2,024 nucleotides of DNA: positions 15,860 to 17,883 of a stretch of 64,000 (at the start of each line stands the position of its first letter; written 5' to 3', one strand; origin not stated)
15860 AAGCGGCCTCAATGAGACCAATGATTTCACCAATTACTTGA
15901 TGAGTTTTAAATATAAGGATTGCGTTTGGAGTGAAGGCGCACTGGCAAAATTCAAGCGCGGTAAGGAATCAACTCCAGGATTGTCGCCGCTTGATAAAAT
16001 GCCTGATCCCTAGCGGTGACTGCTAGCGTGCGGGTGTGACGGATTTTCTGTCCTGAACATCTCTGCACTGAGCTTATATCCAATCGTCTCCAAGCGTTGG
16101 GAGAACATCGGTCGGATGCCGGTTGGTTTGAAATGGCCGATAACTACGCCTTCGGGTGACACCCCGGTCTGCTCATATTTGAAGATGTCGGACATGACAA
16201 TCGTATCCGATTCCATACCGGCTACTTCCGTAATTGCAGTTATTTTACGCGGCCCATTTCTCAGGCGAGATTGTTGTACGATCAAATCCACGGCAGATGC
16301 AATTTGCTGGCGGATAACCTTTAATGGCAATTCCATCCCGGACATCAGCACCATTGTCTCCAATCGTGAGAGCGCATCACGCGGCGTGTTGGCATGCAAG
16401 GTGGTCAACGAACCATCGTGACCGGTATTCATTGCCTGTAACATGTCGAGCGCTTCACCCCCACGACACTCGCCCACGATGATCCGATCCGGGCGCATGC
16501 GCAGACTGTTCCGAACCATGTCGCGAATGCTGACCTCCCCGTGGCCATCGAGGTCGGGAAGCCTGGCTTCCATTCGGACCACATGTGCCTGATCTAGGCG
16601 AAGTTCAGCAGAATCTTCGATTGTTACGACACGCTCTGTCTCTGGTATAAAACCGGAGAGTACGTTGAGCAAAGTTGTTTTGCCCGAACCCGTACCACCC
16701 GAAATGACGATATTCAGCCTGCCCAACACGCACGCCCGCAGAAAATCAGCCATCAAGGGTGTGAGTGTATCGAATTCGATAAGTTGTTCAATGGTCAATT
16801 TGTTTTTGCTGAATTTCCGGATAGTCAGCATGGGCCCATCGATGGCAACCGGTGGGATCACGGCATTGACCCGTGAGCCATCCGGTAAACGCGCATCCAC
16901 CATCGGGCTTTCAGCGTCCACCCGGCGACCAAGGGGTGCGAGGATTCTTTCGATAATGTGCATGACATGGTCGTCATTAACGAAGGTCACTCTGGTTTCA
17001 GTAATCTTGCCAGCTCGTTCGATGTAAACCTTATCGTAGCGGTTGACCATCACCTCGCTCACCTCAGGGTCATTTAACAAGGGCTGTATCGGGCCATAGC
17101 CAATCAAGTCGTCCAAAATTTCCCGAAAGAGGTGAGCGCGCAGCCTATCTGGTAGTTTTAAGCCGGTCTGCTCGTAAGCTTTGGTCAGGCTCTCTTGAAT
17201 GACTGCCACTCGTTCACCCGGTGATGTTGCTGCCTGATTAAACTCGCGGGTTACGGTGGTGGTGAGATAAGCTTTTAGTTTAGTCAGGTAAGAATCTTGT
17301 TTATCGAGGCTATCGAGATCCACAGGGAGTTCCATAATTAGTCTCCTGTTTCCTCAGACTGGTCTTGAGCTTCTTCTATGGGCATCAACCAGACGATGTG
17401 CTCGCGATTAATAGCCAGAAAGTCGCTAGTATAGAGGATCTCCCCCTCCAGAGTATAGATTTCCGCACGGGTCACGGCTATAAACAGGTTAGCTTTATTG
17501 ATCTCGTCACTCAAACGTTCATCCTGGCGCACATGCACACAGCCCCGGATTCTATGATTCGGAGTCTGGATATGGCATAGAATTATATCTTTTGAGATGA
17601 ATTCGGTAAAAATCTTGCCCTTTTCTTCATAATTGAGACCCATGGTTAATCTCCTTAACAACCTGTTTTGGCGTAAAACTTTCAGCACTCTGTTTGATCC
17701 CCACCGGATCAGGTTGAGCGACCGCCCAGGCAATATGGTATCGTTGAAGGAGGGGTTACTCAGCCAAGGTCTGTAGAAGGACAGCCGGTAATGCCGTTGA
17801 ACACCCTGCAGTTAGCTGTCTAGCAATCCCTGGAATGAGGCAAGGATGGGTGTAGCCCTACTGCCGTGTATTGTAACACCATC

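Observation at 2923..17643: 15-kb one-strand signalling array that feeds into Tad-type ATPases, with no pilus machinery present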

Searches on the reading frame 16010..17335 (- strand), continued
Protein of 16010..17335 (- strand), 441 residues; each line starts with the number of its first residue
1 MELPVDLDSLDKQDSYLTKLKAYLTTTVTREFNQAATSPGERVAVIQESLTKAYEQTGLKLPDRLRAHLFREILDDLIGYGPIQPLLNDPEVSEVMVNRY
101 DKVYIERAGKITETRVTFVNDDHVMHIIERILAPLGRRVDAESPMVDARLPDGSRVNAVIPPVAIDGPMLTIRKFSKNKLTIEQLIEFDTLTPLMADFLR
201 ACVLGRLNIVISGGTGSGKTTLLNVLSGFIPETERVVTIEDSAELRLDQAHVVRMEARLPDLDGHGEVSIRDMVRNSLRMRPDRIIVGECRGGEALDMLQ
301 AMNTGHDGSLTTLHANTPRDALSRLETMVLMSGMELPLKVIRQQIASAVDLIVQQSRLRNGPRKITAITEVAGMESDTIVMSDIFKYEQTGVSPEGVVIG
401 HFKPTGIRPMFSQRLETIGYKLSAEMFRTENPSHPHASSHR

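Call 35: search_protein_families(library=pfam, proteins=[L007:7729-8970:+, L007:8985-9674:+, L007:9481-10014:+, L007:11371-12081:+, L007:12081-12623:+, L007:12625-13551:+, L014:7036-8127:+, L014:8340-9581:+, L014:11201-12220:+, L014:12236-13177:+], max_evalue=0.001)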
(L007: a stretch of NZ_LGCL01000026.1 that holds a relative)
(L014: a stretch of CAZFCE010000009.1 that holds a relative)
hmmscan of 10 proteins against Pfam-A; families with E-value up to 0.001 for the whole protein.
L007:7729-8970:+ (413 aa): 5 families
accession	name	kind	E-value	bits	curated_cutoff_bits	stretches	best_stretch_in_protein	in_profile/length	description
PF02518.31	HATPase_c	-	4.6e-30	104.7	26.4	1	296-404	1-109/111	Histidine kinase-, DNA gyrase B-, and HSP90-like ATPase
PF00512.31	HisKA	-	3e-18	66.1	26.9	1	185-252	2-66/66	His Kinase A (phospho-acceptor) domain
PF01590.32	GAF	-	2.5e-09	38.2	22.4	1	37-162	5-132/133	GAF domain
PF13185.12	GAF_2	-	2.1e-07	31.6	28.6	1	64-164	33-136/136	GAF domain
PF13581.12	HATPase_c_2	-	0.00065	20.1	27.4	0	305-376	40-106/127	Histidine kinase-like ATPase domain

L007:8985-9674:+ (229 aa): 2 families
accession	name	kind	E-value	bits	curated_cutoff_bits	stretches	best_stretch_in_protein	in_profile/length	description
PF00072.30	Response_reg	-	1.6e-33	115.6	30.2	1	5-114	1-111/111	Response regulator receiver domain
PF00486.34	Trans_reg_C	-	3e-21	75.7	26.2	1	151-225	2-76/77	Transcriptional regulatory protein, C terminal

L007:9481-10014:+ (177 aa): 1 family
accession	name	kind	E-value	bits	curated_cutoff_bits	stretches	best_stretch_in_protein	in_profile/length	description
PF20660.2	DUF6812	-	7.6e-17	61.5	27.1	1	104-155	2-53/53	Family of unknown function (DUF6812)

L007:11371-12081:+ (236 aa): 5 families
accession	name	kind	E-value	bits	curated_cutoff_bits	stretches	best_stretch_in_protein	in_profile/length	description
PF13560.12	HTH_31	-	9.2e-18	64.8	27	2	25-79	2-57/64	Helix-turn-helix domain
PF01381.28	HTH_3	-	8e-13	48.7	23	2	29-81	1-53/55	Helix-turn-helix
PF13413.12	HTH_25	-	2.8e-12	46.7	24.6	2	115-148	1-34/62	Helix-turn-helix domain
PF13443.12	HTH_26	-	1.5e-07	32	22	0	116-172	2-59/63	Cro/C1-type HTH DNA-binding domain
PF12844.13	HTH_19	-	9e-06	26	30.2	0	114-171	2-59/64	Helix-turn-helix domain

L007:12081-12623:+ (180 aa): 6 families
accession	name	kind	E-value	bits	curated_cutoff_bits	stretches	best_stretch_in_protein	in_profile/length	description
PF13424.12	TPR_12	-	2e-09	37.9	30.1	2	87-159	3-76/77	Tetratricopeptide repeat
PF07719.23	TPR_2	-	9.1e-06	25.9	27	0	10-36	4-30/34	Tetratricopeptide repeat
PF04212.24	MIT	-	1.7e-05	25.3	30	1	85-132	2-52/66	MIT (microtubule interacting and transport) domain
PF13176.12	TPR_7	-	3.1e-05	24.2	27.9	0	89-116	1-28/36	Tetratricopeptide repeat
PF17874.7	TPR_MalT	-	0.00028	20.7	45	1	13-162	7-156/336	MalT-like TPR region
PF00515.34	TPR_1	-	0.00097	19.3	27.8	0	87-113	1-27/34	Tetratricopeptide repeat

L007:12625-13551:+ (308 aa): 7 families
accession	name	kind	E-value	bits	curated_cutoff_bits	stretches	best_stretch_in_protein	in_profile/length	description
PF00583.31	Acetyltransf_1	-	8e-14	52.4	20.7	1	226-294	45-116/116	Acetyltransferase (GNAT) family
PF13673.13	Acetyltransf_10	-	1.1e-10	42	23.6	1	201-300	17-113/128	Acetyltransferase (GNAT) domain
PF13508.13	Acetyltransf_7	-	1.5e-10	41.7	27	1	221-295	10-83/84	Acetyltransferase (GNAT) domain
PF08445.16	FR47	-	1.7e-07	31.6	22.1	1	238-296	22-79/86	FR47-like protein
PF13302.13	Acetyltransf_3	-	1.5e-06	29.4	25.4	1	238-295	81-138/138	Acetyltransferase (GNAT) domain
PF12746.13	GNAT_acetyltran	-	0.00047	20.3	26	1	169-298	116-238/243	GNAT acetyltransferase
PF13527.13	Acetyltransf_9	-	0.00084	19.8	25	0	222-294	55-124/127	Acetyltransferase (GNAT) domain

L014:7036-8127:+ (363 aa): 3 families
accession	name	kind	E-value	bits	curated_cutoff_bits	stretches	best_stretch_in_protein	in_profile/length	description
PF16976.10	RcpC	-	1.9e-14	54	28.8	2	131-165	5-39/114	Flp pilus assembly protein RcpC/CpaB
PF08666.17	SAF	-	1.1e-07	32.8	21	1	60-121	2-63/63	SAF domain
PF13144.11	ChapFlgA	-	0.00041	20.8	23.8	1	60-122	2-62/122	Chaperone for flagella basal body P-ring formation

L014:8340-9581:+ (413 aa): 6 families
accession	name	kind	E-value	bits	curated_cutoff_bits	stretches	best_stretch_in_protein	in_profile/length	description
PF00072.30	Response_reg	-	2.3e-27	95.8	30.2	1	20-130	2-110/111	Response regulator receiver domain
PF10609.15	ParA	-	7.7e-13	48.9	27.1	1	167-401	4-243/246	NUBPL iron-transfer P-loop NTPase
PF13614.12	AAA_31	-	5.8e-12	46.4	27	1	167-329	2-167/177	AAA domain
PF01656.29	CbiA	-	5.5e-10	39.7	25.4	1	170-373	2-116/125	CobQ/CobB/MinD/ParA nucleotide binding domain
PF00142.24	Fer4_NifH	-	0.0004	20.4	25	1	173-319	6-158/271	4Fe-4S iron sulfur cluster binding proteins, NifH/frxC family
PF06564.18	CBP_BcsQ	-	0.00087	19.3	21.3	0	168-205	3-39/234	Cellulose biosynthesis protein BcsQ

L014:11201-12220:+ (339 aa): 1 family
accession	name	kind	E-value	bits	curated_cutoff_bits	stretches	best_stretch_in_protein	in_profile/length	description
PF00482.28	T2SSF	-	7.8e-18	65.1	25.2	1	159-282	3-123/125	Type II secretion system (T2SS), protein F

L014:12236-13177:+ (313 aa): 1 family
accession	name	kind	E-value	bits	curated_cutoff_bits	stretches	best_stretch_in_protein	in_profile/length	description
PF00482.28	T2SSF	-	6.3e-18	65.4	25.2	1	173-298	2-124/125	Type II secretion system (T2SS), protein F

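Call 46: search_protein_families(library=pfam, proteins=[L012:11279-11650:+, L012:11666-12145:+, L012:12103-15390:+, L025:11285-11650:+, L025:11669-12526:+, L030:8285-9526:+, L030:9478-9969:+, L030:11271-12578:+, L018:465-1538:+, L018:3050-3724:+], max_evalue=0.001)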
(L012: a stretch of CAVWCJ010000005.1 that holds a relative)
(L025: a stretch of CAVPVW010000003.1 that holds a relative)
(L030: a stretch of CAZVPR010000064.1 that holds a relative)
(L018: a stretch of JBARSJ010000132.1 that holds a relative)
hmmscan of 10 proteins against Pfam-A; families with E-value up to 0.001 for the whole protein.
L012:11279-11650:+ (124 aa): 2 families
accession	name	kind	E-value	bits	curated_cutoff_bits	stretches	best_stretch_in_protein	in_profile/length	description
PF01740.26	STAS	-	2.1e-12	47.2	22.6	1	23-119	9-105/106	STAS domain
PF13466.11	STAS_2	-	3.5e-12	46.8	29.2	1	29-107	3-79/80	STAS domain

L012:11666-12145:+ (160 aa): 2 families
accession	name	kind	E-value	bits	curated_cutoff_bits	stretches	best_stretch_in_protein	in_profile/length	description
PF13581.12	HATPase_c_2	-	1e-32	113.3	27.4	1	27-154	1-127/127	Histidine kinase-like ATPase domain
PF02518.31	HATPase_c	-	5.3e-05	24.1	26.4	1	58-138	6-91/111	Histidine kinase-, DNA gyrase B-, and HSP90-like ATPase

L012:12103-15390:+ (1096 aa): 4 families
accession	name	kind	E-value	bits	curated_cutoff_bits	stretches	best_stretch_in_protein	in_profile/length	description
PF13185.12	GAF_2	-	2.3e-64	216.1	28.6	4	355-494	3-136/136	GAF domain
PF07228.17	SpoIIE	-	6.1e-56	189.9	25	1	903-1094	1-191/192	Stage II sporulation protein E (SpoIIE)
PF01590.32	GAF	-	1.7e-52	177.9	22.4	5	355-493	1-133/133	GAF domain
PF13492.12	GAF_3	-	1.4e-48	165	27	4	194-324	11-127/129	GAF domain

L025:11285-11650:+ (122 aa): 2 families
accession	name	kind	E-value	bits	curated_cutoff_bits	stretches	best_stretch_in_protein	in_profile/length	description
PF01740.26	STAS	-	8.2e-16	58.1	22.6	1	17-118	5-106/106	STAS domain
PF13466.11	STAS_2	-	1.4e-11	44.8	29.2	1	29-105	5-79/80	STAS domain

L025:11669-12526:+ (286 aa): 2 families
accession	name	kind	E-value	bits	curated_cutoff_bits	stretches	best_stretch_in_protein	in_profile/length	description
PF13581.12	HATPase_c_2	-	1.9e-30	105.9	27.4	1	30-156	1-126/127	Histidine kinase-like ATPase domain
PF02518.31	HATPase_c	-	3.5e-06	27.9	26.4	1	60-154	5-104/111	Histidine kinase-, DNA gyrase B-, and HSP90-like ATPase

L030:8285-9526:+ (414 aa): 2 families
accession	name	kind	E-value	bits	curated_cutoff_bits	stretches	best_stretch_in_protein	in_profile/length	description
PF00557.29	Peptidase_M24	-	1.3e-37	130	23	1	178-394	2-208/208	Metallopeptidase family M24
PF01321.24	Creatinase_N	-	1.8e-11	45.1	22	1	32-137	1-97/128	Creatinase/Prolidase N-terminal domain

L030:9478-9969:+ (164 aa): 0 families

L030:11271-12578:+ (436 aa): 1 family
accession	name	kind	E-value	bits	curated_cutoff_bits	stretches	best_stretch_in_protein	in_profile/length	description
PF00437.27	T2SSE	-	3.2e-60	204.2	24.9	1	79-357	4-279/370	Type II/IV secretion system protein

L018:465-1538:+ (358 aa): 1 family
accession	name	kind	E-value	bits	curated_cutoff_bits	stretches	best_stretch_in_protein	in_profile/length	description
PF00850.24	Hist_deacetyl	-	3.3e-86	289.8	27.9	1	33-319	1-296/298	Histone deacetylase domain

L018:3050-3724:+ (225 aa): 1 family
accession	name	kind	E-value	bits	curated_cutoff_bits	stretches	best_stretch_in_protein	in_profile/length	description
PF22570.1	LiaF-TM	-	0.00047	21.4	27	0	27-120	1-91/98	LiaF transmembrane domain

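Call 53: list_cluster_members(proteins=[P0001, P0122, P0121])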
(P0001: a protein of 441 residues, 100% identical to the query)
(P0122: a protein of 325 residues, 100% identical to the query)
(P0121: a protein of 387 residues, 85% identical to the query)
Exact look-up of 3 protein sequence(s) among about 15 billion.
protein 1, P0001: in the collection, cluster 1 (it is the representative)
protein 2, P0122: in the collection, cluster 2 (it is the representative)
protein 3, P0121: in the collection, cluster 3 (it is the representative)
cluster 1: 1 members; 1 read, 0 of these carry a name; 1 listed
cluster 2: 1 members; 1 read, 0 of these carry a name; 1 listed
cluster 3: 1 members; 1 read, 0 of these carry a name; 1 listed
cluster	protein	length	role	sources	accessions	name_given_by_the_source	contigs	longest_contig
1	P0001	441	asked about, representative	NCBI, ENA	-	-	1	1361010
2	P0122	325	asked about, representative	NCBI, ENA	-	-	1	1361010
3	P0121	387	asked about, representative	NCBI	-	-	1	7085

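Call 74: search_solved_structures(query=window:16010-17335:-, max_evalue=1e-20)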
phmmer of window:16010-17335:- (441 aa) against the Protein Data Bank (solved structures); distinct sequences matched with E-value up to 1e-20: 9.
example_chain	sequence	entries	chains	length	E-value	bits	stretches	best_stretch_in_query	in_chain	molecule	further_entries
8rjf_A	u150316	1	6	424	4.9e-126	424.1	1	65-420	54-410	Pilus assembly ATPase CpaF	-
8rkd_E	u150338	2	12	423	5.1e-126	424.1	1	65-420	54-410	Pilus assembly ATPase CpaF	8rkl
9e24_A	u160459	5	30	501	5.1e-126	424.1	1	58-420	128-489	CpaF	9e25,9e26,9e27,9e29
2oap_1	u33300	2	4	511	3.5e-43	151.3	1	40-373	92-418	Type II secretion system protein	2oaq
4ii7_A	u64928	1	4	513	5e-40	140.9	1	46-326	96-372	FlaI ATPase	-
4ihq_A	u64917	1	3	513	3.4e-39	138.1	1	46-326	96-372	FlaI ATPase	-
2gza_A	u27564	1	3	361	4e-37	131.3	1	81-355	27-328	Type IV secretion system protein VirB11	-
6bge_A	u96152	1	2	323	1.3e-27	100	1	137-334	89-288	VirB11-like protein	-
1g6o_A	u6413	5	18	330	1.4e-27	99.9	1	137-334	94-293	CAG-ALPHA | virB11 homolog | Cag-alfa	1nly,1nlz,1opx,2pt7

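Call 77: search_protein_families(library=padloc, proteins=[window:16010-17335:-], max_evalue=0.001)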
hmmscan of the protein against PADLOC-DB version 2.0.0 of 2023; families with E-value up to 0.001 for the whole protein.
window:16010-17335:- (441 aa): 1 family
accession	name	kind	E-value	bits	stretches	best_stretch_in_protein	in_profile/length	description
PDLC04140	mad8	-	0.00024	18.7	1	208-245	29-69/314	mads_8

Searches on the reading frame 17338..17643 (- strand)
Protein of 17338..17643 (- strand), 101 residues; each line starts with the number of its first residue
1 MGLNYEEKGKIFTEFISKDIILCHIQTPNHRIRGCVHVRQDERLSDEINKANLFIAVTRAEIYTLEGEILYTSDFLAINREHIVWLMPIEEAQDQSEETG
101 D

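Call 39: find_homologous_proteins(query=window:17341-17643:-, max_evalue=0.001)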
Query seq(101 aa) (101 aa): 36 proteins with E <= 0.001 among 37 candidates.
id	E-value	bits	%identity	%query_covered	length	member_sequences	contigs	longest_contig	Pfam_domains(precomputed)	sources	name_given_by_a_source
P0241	4.6e-61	221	100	100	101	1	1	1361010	PF20660.3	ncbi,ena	-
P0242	1.2e-44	168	82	96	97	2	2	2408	PF20660.3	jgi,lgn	-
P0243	2.2e-44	167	82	96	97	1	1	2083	PF20660.3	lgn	-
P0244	4.2e-44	166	83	94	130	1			PF20660.3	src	-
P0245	5.6e-44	166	81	96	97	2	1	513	PF20660.3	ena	-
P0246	2.8e-41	157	75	96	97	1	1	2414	PF20660.3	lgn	-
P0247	9.4e-39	149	71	96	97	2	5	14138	PF20660.3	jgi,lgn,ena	jgi:hypothetical protein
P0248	2.9e-38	148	70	96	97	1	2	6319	PF20660.3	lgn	-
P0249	5.4e-38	147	73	95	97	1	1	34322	PF20660.3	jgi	jgi:hypothetical protein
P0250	5.8e-38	147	73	96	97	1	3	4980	PF20660.3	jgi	jgi:hypothetical protein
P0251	9.7e-38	146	70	96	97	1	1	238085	PF20660.3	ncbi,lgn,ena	-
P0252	1.9e-37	145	74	96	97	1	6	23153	PF20660.3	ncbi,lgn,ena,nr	ncbi:MAG: hypothetical protein A2029_10450 [Chloroflexi bacterium RBG_19FT_COMBO_47_9]|nr:MAG: hypot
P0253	1.9e-37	145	74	96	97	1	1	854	PF20660.3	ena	-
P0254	3.3e-37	144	67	100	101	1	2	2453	PF20660.3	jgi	jgi:hypothetical protein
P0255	6.8e-37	143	67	96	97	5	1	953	PF20660.3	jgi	-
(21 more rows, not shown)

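Call 47: predict_structure(alignment_id=A1)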
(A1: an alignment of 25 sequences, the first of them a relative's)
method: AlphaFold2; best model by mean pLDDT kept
length: 101 residues; sequences in the alignment: 25
mean_pLDDT: 78.6   pTM: 0.63
mean pLDDT of the five models: 78.6, 69.5, 64.2, 53.8, 52.1
residues with pLDDT >= 90: 49; 70-90: 25; 50-70: 7; < 50: 20
segments of 3 or more residues with pLDDT < 50: 1-6, 11-13, 92-101
pLDDT, mean of each block of 10 residues (from residue 1): 47 64 94 90 84 91 94 93 90 43 38
secondary structure, 60 per line:
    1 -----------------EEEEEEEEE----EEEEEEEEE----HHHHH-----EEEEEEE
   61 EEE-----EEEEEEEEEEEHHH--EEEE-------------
elements in order: E18-26 E31-39 H44-48 E54-63 E69-79 E85-88

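Call 51: fold_search(model_id=the predicted structure, library=pdb)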
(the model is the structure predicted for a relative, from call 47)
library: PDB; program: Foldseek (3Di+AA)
matches with E <= 10: 638; with E <= 0.001: 0
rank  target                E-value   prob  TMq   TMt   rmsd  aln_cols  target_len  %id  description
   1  6qdv_h                1.5e-03  1.00  0.51  0.63   3.9        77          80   10  Human post-catalytic P complex spliceosome (released 2019-02-20)
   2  1n9r_B                2.4e-03  1.00  0.50  0.70   6.6        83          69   11  Crystal structure of a heptameric ring complex of yeast SmF in spacegroup P4122 (released 2002-12-13)
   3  1i5l_C                2.6e-03  1.00  0.51  0.68   2.9        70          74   14  CRYSTAL STRUCTURE OF AN SM-LIKE PROTEIN (AF-SM1) FROM ARCHAEOGLOBUS FULGIDUS COMPLEXED WITH SHORT POLY-U RNA (released 2001-08-28)
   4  1i5l_I                2.7e-03  1.00  0.51  0.69   3.0        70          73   14  CRYSTAL STRUCTURE OF AN SM-LIKE PROTEIN (AF-SM1) FROM ARCHAEOGLOBUS FULGIDUS COMPLEXED WITH SHORT POLY-U RNA (released 2001-08-28)
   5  3jcr_S                2.9e-03  1.00  0.50  0.63   3.5        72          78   17  3D structure determination of the human*U4/U6.U5* tri-snRNP complex (released 2016-03-09)
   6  4emg_A                3.0e-03  1.00  0.52  0.71   2.2        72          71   11  Crystal structure of SpLsm3 (released 2012-06-13)
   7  1h64_1                4.0e-03  1.00  0.50  0.69   3.1        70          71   14  CRYSTAL STRUCTURE OF THE SM-RELATED PROTEIN OF P. ABYSSI: THE BIOLOGICAL UNIT IS A HEPTAMER (released 2002-12-19)
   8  1loj_C                4.2e-03  1.00  0.48  0.61   4.3        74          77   18  Crystal structure of a Methanobacterial Sm-like archaeal protein (SmAP1) bound to uridine-5'-monophosphate (UMP) (released 2003-03-25)
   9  1n9s_F                4.4e-03  1.00  0.50  0.70   3.0        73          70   14  Crystal structure of yeast SmF in spacegroup P43212 (released 2002-12-13)
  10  3cw1_E                4.4e-03  1.00  0.49  0.65   3.9        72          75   14  Crystal Structure of Human Spliceosomal U1 snRNP (released 2009-03-24)
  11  1jri_B                4.9e-03  1.00  0.49  0.65   3.8        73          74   16  The Crystal Structure of an Sm-like Archaeal Protein with Two Heptamers in the Asymmetric Unit. (released 2002-02-13)
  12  1i4k_C                5.5e-03  1.00  0.51  0.71   3.0        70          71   14  CRYSTAL STRUCTURE OF AN SM-LIKE PROTEIN (AF-SM1) FROM ARCHAEOGLOBUS FULGIDUS AT 2.5A RESOLUTION (released 2001-08-22)
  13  6qw6_64               5.8e-03  1.00  0.52  0.70   3.2        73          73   15  Structure of the human U5.U4/U6 tri-snRNP at 2.9A resolution. (released 2019-04-17)
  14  4f7u_C                5.8e-03  1.00  0.51  0.62   3.2        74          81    9  The 6S snRNP assembly intermediate (released 2013-01-30)
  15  1m8v_A                6.1e-03  1.00  0.50  0.69   3.1        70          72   14  Structure of Pyrococcus abyssii Sm Protein in Complex with a Uridine Heptamer (released 2003-02-11)
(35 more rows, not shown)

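Call 73: search_solved_structures(query=A1, max_evalue=10)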
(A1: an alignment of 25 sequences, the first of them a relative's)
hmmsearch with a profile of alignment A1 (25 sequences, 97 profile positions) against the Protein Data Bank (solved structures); distinct sequences matched with E-value up to 10: 0.

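Call 75: search_protein_representatives(alignment_id=A1)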
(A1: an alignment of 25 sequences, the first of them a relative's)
Query: 25 sequences, 97 profile positions. Proteins with E-value up to 0.001 (for the whole library): 738; up to 1e-10: 211; up to 1e-30: 1. The best 150 are listed.
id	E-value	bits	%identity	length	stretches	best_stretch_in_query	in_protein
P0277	9.0e-31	121.8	-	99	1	1-95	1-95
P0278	4.1e-30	119.7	-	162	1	1-90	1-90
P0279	6.4e-30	119.0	-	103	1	1-95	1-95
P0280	1.4e-29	118.0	-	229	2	1-87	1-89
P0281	1.4e-29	118.0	-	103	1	1-95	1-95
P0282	4.6e-29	116.3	-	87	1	1-70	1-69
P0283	4.6e-29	116.3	-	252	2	1-88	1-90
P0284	6.4e-29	115.8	-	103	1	1-92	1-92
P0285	1.8e-28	114.4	-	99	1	1-93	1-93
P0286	1.8e-28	114.4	-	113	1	3-93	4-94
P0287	2.2e-28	114.1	-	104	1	5-93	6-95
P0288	2.6e-28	113.9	-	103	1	1-93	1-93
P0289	4.6e-28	113.1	-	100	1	1-92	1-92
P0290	1.1e-27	111.9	-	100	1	1-96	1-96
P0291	3.2e-27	110.4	-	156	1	1-90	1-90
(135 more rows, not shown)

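Call 77: search_protein_families(library=padloc, proteins=[window:17338-17643:-], max_evalue=0.001)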
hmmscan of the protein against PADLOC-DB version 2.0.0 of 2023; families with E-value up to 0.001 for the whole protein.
window:17338-17643:- (101 aa): 0 families

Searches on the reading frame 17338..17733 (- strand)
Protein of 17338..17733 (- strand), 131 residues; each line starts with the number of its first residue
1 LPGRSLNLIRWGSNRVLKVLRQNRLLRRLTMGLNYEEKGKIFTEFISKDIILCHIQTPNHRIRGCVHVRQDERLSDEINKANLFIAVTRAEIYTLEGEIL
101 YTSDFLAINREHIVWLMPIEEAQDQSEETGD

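Call 4: search_protein_families(library=pfam, proteins=[window:17338-17733:-], max_evalue=0.01)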
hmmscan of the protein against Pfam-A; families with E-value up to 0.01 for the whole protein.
window:17338-17733:- (131 aa): 1 family
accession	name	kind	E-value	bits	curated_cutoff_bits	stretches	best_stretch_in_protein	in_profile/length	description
PF20660.2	DUF6812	-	3.8e-16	59.3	27.1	1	61-113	1-53/53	Family of unknown function (DUF6812)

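Call 16: search_protein_families(library=ncbifam, proteins=[window:17338-17733:-], max_evalue=0.001)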
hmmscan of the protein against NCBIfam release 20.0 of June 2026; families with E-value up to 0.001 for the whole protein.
window:17338-17733:- (131 aa): 0 families
